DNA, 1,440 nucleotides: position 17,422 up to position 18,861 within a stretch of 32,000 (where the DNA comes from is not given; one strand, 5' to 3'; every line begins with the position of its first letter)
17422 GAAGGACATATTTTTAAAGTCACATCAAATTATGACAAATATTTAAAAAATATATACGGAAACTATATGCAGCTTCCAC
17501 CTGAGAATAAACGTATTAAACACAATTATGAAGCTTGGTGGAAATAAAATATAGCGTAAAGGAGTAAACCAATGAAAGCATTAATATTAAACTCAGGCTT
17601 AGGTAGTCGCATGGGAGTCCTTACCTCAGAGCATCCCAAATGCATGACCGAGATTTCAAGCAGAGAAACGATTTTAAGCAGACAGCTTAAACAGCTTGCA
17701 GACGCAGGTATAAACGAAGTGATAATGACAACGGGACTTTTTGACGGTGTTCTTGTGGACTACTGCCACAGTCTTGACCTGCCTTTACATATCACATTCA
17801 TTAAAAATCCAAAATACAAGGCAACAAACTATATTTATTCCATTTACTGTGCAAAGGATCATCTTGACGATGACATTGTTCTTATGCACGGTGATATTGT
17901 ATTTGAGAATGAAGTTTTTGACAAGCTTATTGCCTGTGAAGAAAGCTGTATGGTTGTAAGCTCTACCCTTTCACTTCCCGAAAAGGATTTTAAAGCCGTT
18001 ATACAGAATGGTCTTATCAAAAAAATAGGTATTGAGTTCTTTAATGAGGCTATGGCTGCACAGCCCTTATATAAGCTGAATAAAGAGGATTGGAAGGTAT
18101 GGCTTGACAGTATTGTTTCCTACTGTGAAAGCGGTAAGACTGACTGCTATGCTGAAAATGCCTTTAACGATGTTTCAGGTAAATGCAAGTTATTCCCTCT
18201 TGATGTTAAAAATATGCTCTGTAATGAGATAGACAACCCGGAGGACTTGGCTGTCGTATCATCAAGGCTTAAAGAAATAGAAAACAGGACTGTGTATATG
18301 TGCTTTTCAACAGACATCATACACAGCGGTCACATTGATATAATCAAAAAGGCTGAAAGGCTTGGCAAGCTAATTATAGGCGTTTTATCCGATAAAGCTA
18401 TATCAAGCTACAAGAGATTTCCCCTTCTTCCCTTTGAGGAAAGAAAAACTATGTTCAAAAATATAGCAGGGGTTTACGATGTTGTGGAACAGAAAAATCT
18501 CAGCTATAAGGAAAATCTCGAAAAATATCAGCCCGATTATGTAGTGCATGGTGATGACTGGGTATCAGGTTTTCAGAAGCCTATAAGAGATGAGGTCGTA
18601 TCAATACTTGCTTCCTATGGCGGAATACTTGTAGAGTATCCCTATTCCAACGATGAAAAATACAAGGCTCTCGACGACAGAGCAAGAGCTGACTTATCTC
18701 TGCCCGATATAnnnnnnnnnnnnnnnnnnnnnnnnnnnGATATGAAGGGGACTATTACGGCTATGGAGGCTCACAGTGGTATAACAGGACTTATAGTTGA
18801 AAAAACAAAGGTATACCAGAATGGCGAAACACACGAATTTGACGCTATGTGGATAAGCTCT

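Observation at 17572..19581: Single 669-aa polypeptide stacking two different nucleotidyltransferase folds in front of PEP mutase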

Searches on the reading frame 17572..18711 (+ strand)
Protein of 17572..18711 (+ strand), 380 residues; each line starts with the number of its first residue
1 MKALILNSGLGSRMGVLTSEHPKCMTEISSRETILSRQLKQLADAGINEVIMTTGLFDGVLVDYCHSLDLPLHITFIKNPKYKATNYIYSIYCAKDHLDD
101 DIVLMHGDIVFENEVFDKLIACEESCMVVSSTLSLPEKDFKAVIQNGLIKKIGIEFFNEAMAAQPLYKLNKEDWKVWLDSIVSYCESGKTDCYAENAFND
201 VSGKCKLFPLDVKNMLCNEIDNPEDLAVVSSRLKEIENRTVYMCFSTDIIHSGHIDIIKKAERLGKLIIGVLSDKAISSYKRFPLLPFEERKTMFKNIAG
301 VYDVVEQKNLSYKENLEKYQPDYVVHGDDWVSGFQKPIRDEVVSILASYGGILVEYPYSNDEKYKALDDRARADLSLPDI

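Call 56: predict_structure(alignment_id=A3)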
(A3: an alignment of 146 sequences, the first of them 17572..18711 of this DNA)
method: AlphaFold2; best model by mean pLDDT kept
length: 380 residues; sequences in the alignment: 146
mean_pLDDT: 91.9   pTM: 0.85
mean pLDDT of the five models: 91.9, 91.9, 91.7, 91.0, 90.4
residues with pLDDT >= 90: 299; 70-90: 68; 50-70: 9; < 50: 4
segments of 3 or more residues with pLDDT < 50: 377-380
pLDDT, mean of each block of 10 residues (from residue 1): 92 72 89 94 96 95 96 98 95 98 97 95 98 94 97 96 98 99 98 97 97 95 92 93 92 90 95 91 89 94 96 96 87 86 96 82 76 53
secondary structure, 60 per line:
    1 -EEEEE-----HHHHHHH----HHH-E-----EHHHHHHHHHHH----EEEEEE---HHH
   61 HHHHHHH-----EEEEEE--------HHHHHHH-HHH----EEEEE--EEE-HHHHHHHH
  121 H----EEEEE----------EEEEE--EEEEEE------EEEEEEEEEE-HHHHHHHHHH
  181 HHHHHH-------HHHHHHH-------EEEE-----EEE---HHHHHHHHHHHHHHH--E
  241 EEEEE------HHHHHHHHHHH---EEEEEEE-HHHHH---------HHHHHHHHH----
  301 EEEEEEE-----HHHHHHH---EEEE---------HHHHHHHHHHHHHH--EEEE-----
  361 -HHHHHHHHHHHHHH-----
elements in order: E2-6 H12-18 H34-44 E49-54 H58-67 E73-78 H87-93 E102-106 E109-111 H113-121 E126-130 E141-145 E148-153 E160-169 H171-186 H194-200 E208-211 E217-219 H223-237 E240-245 H252-262 E266-272 H274-278 H288-296 E301-307 H313-319 E323-326 H336-349 E352-355 H362-375

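Call 59: fold_search(model_id=the predicted structure, library=pdb)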
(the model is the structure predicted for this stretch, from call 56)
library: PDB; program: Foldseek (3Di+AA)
matches with E <= 10: 1593; with E <= 0.001: 438
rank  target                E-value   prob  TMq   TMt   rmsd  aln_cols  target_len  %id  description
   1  6pd2_C                1.0e-16  1.00  0.53  0.34  16.7       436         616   13  PntC-AEPT: fusion protein of phosphonate-specific cytidylyltransferase and 2-aminoethylphosphonate (AEP) transaminase  (released 2019-08-07)
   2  6pd2_A                1.6e-15  1.00  0.54  0.34  17.3       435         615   13  PntC-AEPT: fusion protein of phosphonate-specific cytidylyltransferase and 2-aminoethylphosphonate (AEP) transaminase  (released 2019-08-07)
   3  6pd1_A                3.1e-15  1.00  0.54  0.34  17.1       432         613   13  PntC-AEPT: fusion protein of phosphonate-specific cytidylyltransferase and 2-aminoethylphosphonate (AEP) transaminase  (released 2019-08-07)
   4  6pd1_B                4.3e-15  1.00  0.54  0.34  17.0       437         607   13  PntC-AEPT: fusion protein of phosphonate-specific cytidylyltransferase and 2-aminoethylphosphonate (AEP) transaminase  (released 2019-08-07)
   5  6pd2_D                4.3e-15  1.00  0.52  0.34  16.8       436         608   13  PntC-AEPT: fusion protein of phosphonate-specific cytidylyltransferase and 2-aminoethylphosphonate (AEP) transaminase  (released 2019-08-07)
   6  6pd1_D                1.2e-14  1.00  0.51  0.33  16.7       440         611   13  PntC-AEPT: fusion protein of phosphonate-specific cytidylyltransferase and 2-aminoethylphosphonate (AEP) transaminase  (released 2019-08-07)
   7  6pd1_C                2.5e-14  1.00  0.53  0.33  16.5       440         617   13  PntC-AEPT: fusion protein of phosphonate-specific cytidylyltransferase and 2-aminoethylphosphonate (AEP) transaminase  (released 2019-08-07)
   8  1jyk                  4.3e-14  1.00  0.52  0.84   2.8       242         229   19  Catalytic Mechanism of CTP:phosphocholine Cytidylyltransferase from Streptococcus pneumoniae (LicC) (released 2002-02-22)
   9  1jyl_A                3.7e-13  1.00  0.50  0.80   3.3       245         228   20  Catalytic Mechanism of CTP:phosphocholine Cytidylyltransferase from Streptococcus pneumoniae (LicC) (released 2002-02-22)
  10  4jd0                  4.2e-13  1.00  0.51  0.76   3.3       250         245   20  Structure of the inositol-1-phosphate CTP transferase from T. maritima. (released 2013-09-18)
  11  2ggo                  6.8e-13  1.00  0.51  0.48   9.2       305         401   15  Crystal Structure of glucose-1-phosphate thymidylyltransferase from Sulfolobus tokodaii (released 2007-03-24)
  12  5z0a_E                8.5e-13  1.00  0.50  0.48  10.3       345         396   17  ST0452(Y97N)-GlcNAc binding form (released 2018-10-31)
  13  4mnd                  1.1e-12  1.00  0.52  0.49   6.4       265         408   16  Crystal structure of Archaeoglobus fulgidus IPCT-DIPPS bifunctional membrane protein (released 2014-07-02)
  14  5x3d                  1.6e-12  1.00  0.32  0.94   1.1       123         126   48  Crystal structure of HEP-CMP-bound form of cytidylyltransferase (CyTase) domain of Fom1 from Streptomyces wedmorensis (released 2017-09-13)
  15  2xme_E                1.6e-12  1.00  0.48  0.85   2.8       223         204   18  The X-ray structure of CTP:inositol-1-phosphate cytidylyltransferase from Archaeoglobus fulgidus (released 2011-05-04)
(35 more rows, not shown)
